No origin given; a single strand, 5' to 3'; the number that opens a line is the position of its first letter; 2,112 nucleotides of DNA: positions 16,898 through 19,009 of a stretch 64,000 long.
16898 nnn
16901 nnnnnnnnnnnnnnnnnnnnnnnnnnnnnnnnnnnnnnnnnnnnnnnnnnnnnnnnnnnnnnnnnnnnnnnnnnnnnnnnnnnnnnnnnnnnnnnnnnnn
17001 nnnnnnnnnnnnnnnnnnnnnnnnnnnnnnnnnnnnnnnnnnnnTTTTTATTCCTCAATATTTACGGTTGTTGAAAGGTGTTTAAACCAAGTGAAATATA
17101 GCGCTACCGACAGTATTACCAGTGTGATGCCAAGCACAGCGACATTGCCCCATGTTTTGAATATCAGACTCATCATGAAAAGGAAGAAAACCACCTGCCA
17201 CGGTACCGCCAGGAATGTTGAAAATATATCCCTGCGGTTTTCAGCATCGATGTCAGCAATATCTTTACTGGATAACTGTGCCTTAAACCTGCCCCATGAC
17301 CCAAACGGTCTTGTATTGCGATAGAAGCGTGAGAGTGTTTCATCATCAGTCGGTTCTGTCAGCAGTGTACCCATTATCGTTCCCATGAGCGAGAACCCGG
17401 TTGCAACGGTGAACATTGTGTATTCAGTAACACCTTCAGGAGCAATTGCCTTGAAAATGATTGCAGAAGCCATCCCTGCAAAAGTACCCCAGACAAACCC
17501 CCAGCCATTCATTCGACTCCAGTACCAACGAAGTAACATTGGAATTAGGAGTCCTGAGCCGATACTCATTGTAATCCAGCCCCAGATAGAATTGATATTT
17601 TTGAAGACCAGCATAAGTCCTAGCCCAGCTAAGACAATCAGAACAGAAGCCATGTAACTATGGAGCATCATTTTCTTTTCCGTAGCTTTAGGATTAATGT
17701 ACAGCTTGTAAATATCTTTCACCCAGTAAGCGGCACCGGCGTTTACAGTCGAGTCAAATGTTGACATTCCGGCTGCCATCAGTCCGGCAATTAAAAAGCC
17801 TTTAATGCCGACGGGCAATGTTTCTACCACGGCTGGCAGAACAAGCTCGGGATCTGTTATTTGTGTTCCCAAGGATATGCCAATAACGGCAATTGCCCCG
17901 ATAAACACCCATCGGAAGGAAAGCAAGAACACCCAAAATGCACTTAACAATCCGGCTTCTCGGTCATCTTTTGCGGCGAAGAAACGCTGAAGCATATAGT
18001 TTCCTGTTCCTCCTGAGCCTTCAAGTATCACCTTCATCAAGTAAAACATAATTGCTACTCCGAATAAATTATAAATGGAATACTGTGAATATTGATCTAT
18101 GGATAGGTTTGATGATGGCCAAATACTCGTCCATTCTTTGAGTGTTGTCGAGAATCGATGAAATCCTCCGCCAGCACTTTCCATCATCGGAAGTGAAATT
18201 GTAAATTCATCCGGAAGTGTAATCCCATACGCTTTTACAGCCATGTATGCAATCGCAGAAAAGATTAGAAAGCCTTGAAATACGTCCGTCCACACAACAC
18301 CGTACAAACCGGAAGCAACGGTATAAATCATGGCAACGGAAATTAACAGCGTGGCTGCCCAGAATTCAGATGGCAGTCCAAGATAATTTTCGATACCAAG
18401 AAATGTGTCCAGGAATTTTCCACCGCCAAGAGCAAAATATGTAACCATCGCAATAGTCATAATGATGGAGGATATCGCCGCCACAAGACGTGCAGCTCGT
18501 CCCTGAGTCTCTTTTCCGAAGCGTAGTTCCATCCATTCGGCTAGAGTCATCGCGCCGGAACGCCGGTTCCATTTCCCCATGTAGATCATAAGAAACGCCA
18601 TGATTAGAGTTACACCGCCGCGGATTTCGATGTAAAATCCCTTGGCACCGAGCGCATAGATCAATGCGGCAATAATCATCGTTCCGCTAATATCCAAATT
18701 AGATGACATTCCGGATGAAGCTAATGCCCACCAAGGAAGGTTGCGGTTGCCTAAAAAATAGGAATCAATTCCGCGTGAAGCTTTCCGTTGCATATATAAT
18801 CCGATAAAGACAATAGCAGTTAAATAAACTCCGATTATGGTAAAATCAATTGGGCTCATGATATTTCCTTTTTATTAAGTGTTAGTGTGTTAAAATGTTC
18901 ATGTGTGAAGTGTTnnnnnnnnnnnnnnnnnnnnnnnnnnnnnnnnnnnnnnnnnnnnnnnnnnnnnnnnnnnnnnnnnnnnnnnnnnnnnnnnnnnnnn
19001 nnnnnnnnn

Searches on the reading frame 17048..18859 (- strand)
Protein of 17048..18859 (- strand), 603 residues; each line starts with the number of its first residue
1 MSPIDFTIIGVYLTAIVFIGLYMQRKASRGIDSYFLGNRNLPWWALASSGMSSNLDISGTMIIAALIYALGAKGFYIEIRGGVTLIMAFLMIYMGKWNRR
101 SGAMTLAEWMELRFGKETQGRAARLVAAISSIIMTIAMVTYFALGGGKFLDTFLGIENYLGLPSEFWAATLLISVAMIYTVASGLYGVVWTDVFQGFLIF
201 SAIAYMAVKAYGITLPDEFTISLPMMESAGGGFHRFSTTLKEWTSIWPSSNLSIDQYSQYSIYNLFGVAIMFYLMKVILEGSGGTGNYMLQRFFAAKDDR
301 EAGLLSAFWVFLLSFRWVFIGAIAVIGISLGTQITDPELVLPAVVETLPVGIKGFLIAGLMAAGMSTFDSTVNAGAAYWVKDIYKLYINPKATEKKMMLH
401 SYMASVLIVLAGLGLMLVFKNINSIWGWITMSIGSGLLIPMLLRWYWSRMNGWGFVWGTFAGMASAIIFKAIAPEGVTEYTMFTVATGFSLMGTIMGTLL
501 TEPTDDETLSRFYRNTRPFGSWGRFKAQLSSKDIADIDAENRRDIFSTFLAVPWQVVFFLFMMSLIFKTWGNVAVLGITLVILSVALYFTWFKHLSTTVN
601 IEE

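Call 7: search_protein_families(library=pfam, proteins=[window:17048-18859:-])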
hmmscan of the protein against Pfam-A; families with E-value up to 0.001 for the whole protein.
window:17048-18859:- (603 aa): 1 family
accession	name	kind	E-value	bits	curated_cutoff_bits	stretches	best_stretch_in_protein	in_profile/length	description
PF00474.23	SSF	-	9.7e-37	127.2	22.8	1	34-462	1-406/406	Sodium:solute symporter family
